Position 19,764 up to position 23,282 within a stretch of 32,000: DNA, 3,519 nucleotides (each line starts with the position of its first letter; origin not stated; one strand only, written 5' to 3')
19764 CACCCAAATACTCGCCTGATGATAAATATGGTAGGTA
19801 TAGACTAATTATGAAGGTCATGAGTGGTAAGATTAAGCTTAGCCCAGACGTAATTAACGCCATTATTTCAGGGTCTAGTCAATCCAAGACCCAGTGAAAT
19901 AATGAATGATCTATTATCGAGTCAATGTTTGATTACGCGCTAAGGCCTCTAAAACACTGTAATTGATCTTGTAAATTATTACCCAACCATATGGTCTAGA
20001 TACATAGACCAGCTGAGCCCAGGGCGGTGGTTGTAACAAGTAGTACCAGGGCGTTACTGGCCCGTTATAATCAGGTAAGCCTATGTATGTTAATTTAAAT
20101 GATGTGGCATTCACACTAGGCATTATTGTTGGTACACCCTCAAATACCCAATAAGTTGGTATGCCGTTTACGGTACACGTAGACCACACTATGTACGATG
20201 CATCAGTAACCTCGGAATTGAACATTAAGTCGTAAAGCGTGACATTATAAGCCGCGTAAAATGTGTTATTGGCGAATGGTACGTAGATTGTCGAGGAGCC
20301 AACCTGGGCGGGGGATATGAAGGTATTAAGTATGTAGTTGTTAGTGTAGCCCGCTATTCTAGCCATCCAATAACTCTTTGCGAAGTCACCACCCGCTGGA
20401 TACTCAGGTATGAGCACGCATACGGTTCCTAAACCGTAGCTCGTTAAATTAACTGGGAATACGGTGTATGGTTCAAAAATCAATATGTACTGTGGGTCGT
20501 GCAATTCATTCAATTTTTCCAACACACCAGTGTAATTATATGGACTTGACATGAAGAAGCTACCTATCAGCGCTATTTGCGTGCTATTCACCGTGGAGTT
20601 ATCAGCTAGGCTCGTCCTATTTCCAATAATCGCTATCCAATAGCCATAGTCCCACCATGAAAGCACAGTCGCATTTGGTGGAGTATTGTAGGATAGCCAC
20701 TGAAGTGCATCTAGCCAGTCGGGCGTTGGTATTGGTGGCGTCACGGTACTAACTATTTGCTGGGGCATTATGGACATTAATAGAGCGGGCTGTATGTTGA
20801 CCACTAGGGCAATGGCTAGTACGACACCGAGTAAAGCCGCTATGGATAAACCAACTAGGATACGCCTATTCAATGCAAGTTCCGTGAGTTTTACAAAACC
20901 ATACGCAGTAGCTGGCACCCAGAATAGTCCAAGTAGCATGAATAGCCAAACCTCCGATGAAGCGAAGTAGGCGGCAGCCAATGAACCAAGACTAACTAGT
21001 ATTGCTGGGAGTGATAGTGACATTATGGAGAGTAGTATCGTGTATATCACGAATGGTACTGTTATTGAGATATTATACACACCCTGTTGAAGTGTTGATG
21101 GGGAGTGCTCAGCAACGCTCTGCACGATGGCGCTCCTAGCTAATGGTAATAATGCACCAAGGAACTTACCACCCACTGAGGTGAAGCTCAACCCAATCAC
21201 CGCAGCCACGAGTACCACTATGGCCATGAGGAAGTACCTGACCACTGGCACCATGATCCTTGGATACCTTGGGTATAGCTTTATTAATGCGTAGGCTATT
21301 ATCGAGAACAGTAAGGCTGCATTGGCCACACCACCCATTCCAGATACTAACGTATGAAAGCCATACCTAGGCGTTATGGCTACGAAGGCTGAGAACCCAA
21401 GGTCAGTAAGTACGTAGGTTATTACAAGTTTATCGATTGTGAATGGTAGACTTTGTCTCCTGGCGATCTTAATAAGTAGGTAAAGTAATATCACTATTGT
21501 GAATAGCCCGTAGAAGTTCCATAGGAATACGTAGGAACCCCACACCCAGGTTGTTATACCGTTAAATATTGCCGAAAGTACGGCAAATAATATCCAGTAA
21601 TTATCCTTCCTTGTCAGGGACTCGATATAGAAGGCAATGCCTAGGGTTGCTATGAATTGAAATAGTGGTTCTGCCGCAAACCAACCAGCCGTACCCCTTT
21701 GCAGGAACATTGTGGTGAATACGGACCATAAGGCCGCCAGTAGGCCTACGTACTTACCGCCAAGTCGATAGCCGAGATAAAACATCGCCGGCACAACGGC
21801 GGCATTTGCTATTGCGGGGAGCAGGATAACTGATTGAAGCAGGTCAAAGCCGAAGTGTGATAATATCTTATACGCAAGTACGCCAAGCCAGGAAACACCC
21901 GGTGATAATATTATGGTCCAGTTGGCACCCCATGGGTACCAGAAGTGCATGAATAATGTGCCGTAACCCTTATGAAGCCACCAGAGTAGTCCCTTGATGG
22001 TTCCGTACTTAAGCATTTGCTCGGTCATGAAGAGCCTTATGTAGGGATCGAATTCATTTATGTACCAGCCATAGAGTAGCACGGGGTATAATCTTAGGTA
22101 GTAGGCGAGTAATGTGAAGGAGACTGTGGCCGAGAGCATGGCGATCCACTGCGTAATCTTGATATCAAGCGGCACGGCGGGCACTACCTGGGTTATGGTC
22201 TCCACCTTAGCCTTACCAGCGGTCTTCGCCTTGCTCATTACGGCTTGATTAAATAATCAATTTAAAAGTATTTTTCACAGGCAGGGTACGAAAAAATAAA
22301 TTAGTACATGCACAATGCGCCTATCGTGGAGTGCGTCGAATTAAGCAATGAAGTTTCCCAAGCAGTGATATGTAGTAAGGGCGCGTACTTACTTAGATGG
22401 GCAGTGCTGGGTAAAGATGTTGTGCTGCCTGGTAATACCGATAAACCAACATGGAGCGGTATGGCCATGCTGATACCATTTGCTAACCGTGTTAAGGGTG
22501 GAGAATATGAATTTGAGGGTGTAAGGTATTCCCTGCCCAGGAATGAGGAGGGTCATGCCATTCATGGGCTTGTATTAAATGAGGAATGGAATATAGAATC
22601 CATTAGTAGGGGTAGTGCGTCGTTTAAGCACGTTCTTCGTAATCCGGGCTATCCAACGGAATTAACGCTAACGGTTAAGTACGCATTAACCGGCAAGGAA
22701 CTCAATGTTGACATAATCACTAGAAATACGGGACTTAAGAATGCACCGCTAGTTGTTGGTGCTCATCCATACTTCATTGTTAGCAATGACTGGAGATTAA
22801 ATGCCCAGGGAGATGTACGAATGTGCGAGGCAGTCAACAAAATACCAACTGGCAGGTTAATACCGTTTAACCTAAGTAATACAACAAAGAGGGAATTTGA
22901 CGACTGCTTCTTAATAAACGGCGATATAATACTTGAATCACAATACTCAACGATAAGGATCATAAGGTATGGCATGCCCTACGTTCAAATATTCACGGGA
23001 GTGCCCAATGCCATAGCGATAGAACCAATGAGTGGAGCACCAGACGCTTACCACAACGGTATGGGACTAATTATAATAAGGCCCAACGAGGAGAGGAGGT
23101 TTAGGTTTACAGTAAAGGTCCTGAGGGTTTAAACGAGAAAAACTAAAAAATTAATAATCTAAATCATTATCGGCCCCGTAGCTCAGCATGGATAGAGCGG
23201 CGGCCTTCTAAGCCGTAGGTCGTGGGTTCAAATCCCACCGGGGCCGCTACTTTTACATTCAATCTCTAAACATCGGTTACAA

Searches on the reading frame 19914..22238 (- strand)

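Call 19: search_protein_families(library=pfam, proteins=[window:19914-22238:-], max_evalue=0.001)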
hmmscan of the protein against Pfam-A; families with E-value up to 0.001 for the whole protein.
window:19914-22238:- (774 aa): 2 families
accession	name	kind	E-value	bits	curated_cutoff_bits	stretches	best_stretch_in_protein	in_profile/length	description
PF02516.20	STT3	-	4.8e-12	46.5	24.5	1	39-441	8-400/405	Oligosaccharyl transferase STT3, N-terminal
PF21436.2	STT3-PglB_core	-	0.00037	21.5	23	1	524-565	4-44/131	STT3/PglB/AglB core domain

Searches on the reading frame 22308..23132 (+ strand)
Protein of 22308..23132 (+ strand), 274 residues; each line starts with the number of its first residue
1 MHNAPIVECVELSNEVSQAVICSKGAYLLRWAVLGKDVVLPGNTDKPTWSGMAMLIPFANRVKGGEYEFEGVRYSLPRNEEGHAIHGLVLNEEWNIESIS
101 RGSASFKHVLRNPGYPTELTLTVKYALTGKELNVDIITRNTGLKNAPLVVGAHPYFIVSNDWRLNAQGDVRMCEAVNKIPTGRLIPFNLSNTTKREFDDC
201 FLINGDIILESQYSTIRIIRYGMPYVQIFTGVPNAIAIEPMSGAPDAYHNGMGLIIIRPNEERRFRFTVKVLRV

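Call 19: search_protein_families(library=pfam, proteins=[window:22308-23132:+], max_evalue=0.001)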
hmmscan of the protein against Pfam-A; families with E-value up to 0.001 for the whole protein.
window:22308-23132:+ (274 aa): 1 family
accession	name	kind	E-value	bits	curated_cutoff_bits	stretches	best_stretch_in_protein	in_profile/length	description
PF01263.26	Aldose_epim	-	4.4e-40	138.4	27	1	9-268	2-297/299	Aldose 1-epimerase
